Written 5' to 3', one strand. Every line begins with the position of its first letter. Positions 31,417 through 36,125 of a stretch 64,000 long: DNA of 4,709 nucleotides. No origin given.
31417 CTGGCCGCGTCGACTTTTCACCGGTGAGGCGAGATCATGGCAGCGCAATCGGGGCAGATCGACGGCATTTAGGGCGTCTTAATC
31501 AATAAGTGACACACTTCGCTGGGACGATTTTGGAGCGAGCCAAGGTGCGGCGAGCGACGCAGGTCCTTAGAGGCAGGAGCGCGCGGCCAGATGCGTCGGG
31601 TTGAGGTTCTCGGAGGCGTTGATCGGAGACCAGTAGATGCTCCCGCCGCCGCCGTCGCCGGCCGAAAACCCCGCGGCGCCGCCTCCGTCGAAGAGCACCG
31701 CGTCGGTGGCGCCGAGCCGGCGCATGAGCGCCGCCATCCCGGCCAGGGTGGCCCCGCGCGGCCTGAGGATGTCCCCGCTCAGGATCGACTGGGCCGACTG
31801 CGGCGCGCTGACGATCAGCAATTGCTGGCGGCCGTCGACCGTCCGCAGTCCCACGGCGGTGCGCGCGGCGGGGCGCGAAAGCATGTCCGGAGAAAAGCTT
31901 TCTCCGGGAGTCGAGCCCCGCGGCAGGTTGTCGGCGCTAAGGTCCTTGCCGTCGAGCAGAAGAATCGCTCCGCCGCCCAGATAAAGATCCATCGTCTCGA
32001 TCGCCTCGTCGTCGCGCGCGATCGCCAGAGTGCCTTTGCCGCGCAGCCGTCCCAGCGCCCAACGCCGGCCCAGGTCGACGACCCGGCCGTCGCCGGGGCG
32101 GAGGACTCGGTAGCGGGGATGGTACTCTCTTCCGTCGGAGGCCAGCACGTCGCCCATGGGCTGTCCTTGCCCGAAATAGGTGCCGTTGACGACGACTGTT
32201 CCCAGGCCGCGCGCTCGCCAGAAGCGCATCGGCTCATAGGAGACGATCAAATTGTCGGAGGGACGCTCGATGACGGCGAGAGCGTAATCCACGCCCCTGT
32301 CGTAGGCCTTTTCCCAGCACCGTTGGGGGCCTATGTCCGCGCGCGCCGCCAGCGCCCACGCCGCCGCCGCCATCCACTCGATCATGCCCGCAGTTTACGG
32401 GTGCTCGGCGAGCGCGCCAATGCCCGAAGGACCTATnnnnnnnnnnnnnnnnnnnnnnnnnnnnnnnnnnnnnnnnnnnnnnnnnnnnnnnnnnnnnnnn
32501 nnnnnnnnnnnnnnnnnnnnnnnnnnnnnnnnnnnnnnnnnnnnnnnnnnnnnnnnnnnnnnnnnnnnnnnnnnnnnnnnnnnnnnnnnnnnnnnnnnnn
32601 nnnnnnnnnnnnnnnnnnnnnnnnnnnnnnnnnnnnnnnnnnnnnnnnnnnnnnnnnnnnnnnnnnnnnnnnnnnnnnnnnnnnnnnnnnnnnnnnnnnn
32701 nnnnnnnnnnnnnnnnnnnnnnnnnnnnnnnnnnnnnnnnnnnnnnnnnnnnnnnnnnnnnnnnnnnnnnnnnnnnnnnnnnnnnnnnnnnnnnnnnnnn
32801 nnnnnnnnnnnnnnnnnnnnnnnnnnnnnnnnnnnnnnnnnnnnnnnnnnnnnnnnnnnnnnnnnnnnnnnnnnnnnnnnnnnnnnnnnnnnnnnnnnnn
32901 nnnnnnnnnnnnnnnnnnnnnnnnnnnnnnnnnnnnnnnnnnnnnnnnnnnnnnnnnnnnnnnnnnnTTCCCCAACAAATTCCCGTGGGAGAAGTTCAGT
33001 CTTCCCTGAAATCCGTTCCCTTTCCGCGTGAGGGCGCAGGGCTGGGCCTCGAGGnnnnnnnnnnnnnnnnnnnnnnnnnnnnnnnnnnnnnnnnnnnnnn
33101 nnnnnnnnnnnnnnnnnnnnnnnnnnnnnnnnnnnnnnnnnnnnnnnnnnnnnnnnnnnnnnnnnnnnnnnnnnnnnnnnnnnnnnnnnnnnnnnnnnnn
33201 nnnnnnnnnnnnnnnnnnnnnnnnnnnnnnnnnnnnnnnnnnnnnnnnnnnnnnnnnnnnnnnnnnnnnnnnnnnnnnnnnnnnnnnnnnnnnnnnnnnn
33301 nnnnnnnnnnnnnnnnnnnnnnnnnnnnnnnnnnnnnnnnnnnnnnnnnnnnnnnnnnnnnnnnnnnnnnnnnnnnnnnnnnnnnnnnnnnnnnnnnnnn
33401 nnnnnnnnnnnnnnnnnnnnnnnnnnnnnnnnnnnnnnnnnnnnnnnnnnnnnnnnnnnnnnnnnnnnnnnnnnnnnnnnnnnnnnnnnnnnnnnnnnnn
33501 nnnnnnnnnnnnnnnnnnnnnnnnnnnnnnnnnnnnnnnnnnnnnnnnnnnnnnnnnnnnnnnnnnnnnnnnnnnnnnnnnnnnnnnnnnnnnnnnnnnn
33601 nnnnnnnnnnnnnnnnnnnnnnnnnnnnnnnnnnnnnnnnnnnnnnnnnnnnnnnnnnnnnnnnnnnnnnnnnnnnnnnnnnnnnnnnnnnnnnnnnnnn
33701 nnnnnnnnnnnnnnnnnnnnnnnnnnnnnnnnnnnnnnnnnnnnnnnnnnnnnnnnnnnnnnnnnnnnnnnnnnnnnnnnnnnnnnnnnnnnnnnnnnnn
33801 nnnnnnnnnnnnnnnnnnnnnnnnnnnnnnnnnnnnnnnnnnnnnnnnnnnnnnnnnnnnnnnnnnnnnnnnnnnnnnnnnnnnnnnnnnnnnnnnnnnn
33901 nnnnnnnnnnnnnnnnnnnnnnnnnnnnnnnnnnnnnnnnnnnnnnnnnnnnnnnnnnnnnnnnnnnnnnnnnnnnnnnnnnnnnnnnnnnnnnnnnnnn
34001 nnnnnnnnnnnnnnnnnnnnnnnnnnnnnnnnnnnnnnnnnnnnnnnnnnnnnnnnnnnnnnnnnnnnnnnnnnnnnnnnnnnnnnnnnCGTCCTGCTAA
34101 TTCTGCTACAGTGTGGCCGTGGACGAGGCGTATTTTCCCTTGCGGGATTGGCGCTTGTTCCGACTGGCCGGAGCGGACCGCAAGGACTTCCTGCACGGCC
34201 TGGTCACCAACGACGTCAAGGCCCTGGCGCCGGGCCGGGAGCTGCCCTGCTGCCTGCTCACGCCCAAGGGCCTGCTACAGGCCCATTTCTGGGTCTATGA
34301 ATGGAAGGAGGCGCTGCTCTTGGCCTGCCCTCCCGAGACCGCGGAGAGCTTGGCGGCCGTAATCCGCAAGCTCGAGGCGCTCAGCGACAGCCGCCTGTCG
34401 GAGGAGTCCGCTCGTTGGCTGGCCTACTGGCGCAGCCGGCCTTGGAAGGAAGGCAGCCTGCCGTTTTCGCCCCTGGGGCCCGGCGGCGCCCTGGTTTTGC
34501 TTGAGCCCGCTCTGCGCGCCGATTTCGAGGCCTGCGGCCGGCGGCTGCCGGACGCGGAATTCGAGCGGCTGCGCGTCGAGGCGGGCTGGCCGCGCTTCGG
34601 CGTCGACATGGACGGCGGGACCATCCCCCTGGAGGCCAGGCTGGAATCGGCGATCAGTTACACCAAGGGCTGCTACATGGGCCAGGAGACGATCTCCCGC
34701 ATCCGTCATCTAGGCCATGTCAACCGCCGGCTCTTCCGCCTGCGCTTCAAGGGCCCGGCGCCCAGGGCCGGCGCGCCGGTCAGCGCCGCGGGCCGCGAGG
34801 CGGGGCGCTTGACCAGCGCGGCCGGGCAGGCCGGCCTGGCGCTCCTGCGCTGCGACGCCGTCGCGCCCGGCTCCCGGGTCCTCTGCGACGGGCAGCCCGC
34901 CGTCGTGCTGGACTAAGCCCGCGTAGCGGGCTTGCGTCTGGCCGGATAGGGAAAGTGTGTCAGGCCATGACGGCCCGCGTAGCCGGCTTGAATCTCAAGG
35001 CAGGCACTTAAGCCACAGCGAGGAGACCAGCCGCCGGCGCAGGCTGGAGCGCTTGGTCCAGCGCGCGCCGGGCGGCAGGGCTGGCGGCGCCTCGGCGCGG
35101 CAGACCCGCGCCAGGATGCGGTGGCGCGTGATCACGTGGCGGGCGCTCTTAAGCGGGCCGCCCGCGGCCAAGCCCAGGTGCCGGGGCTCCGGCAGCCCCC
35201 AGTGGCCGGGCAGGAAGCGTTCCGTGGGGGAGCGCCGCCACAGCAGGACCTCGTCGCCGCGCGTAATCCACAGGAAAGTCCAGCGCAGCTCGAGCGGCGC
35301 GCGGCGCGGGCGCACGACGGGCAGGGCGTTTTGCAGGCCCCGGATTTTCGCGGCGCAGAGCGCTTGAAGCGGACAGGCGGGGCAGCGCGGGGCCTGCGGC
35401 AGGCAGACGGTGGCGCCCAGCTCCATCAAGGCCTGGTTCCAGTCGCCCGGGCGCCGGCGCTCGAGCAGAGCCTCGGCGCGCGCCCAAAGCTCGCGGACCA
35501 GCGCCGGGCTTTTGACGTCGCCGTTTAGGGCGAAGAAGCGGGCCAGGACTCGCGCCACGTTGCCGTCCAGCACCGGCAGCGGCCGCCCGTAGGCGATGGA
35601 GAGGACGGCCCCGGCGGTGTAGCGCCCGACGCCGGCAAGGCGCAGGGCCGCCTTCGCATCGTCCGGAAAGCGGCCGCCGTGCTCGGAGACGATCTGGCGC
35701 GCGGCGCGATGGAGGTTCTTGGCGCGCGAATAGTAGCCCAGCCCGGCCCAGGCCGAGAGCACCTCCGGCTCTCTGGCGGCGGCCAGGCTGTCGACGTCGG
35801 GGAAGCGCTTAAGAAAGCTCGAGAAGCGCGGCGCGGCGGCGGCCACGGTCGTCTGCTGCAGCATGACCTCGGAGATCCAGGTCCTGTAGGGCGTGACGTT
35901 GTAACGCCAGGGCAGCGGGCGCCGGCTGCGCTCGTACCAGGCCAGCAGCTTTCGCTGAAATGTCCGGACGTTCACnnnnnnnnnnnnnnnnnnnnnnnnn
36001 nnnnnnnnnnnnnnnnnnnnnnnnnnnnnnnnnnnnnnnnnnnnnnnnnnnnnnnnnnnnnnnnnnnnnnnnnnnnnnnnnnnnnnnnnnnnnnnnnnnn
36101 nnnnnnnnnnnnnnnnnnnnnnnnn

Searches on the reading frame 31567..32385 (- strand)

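Call 23: search_protein_families(library=pfam, proteins=[window:31567-32385:-], max_evalue=0.001)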
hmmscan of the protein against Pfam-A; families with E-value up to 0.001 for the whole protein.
window:31567-32385:- (272 aa): 1 family
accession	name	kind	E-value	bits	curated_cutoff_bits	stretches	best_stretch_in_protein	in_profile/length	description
PF09992.14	NAGPA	-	1.1e-13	52.2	25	1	64-254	5-154/169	Phosphodiester glycosidase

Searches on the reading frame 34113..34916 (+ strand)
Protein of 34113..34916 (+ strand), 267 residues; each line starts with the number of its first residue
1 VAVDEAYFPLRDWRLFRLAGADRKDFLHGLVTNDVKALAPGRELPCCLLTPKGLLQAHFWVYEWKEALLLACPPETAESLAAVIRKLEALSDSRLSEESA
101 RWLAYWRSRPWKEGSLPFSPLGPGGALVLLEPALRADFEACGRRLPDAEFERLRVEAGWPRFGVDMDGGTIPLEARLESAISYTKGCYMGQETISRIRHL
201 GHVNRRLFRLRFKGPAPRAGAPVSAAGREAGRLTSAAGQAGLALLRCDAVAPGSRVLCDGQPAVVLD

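Call 23: search_protein_families(library=pfam, proteins=[window:34113-34916:+], max_evalue=0.001)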
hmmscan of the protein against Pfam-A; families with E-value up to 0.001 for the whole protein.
window:34113-34916:+ (267 aa): 2 families
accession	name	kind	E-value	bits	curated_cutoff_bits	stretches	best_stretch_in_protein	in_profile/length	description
PF25455.1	Beta-barrel_CAF17_C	-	4.2e-14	52.5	25.7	1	204-262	2-59/70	CAF17, C-terminal beta-barrel domain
PF01571.26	GCV_T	-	5e-12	46.1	25.6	1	16-100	51-136/255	Aminomethyltransferase folate-binding domain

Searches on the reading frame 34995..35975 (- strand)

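Call 39: search_protein_families(library=pfam, proteins=[window:34995-35975:-], max_evalue=0.0001)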
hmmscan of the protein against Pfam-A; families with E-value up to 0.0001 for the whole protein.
window:34995-35975:- (326 aa): 1 family
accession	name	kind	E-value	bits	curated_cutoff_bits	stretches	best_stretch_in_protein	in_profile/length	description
PF00730.31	HhH-GPD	-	6.4e-21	75.2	26.2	1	34-162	1-100/108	HhH-GPD superfamily base excision DNA repair protein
